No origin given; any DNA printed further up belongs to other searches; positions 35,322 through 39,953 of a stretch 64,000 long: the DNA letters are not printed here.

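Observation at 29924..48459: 18.5-kb one-strand island of 11 modular secreted/anchored Cys- and Thr-rich surface proteins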

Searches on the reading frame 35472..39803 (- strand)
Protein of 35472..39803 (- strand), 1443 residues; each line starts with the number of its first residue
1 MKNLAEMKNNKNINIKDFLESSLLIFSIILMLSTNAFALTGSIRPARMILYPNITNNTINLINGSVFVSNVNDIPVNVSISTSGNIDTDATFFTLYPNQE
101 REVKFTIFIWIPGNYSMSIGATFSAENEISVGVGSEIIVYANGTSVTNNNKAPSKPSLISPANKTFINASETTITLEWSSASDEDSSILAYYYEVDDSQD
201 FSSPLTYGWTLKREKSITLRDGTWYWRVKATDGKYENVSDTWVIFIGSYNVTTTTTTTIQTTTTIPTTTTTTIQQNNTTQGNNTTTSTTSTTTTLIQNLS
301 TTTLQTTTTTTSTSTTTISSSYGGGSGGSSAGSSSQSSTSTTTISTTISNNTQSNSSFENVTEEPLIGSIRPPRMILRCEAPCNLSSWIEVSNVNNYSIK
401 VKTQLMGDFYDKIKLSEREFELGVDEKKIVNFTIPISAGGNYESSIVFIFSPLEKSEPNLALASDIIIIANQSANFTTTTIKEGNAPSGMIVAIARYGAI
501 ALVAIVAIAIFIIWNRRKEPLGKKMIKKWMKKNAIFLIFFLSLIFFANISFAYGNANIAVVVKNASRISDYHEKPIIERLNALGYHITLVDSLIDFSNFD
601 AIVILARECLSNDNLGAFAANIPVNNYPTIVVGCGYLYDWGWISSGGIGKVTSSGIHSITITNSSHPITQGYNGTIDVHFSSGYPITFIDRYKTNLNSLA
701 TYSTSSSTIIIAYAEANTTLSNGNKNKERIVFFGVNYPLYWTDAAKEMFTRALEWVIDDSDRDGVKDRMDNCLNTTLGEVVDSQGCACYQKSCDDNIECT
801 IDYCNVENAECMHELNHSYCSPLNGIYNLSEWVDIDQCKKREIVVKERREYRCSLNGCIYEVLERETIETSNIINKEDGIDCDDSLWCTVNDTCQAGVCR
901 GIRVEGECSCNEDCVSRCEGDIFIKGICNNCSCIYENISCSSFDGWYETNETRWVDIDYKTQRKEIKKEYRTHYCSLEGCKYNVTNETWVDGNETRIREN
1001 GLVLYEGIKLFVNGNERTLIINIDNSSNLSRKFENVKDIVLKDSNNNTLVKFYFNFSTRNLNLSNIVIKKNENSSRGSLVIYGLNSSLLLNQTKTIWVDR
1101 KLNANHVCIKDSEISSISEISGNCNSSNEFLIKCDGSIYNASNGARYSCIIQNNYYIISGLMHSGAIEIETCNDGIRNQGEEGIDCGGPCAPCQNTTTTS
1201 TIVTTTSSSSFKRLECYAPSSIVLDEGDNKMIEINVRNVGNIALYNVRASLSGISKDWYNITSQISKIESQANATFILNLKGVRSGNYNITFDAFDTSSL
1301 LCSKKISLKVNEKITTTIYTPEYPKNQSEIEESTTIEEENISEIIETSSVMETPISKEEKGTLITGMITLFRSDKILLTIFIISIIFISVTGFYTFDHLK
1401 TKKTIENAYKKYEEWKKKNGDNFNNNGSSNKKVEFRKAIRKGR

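Call 4: search_protein_families(library=pfam, proteins=[window:35472-39803:-], max_evalue=0.1)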
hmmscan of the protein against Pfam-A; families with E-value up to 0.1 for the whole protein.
window:35472-39803:- (1443 aa): 3 families
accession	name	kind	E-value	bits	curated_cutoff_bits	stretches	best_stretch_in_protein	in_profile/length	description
PF00526.23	Dicty_CTDC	-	0.011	16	27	1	792-813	1-21/24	Dictyostelium (slime mold) repeat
PF04932.20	Wzy_C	-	0.023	14.9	31.7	0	492-557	12-70/149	O-Antigen ligase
PF02412.23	TSP_3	-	0.062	13.4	25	0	758-774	14-30/36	Thrombospondin type 3 repeat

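Call 44: search_solved_structures(query=window:35472-39803:-, max_evalue=1)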
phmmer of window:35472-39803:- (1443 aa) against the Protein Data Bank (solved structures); distinct sequences matched with E-value up to 1: 2.
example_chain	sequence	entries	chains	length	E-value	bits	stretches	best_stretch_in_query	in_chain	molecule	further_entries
4yj0_A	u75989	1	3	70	0.33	11.6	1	810-850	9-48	Doublesex- and mab-3-related transcription factor 1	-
6trp_A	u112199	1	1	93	0.9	10.2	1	311-370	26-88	Peptide synthetase XpsB,Peptide synthetase XpsB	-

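Call 55: search_protein_families(library=ncbifam, proteins=[window:35472-39803:-], max_evalue=1)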
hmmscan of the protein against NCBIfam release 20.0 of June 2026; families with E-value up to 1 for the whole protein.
window:35472-39803:- (1443 aa): 2 families
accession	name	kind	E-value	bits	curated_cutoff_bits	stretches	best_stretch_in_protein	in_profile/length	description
NF053612.1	anchor_PA1041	equivalog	0.014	15.3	250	1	752-792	69-110/236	PA1041 family peptidoglycan-binding anchor lipoprotein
NF033849.1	ser_rich_anae_1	subfamily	0.44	7.8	650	1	254-357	284-390/1163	serine-rich protein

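Call 114: search_protein_families(library=phrogs, proteins=[window:35472-39803:-], max_evalue=0.001)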
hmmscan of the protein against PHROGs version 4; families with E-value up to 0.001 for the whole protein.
window:35472-39803:- (1443 aa): 0 families
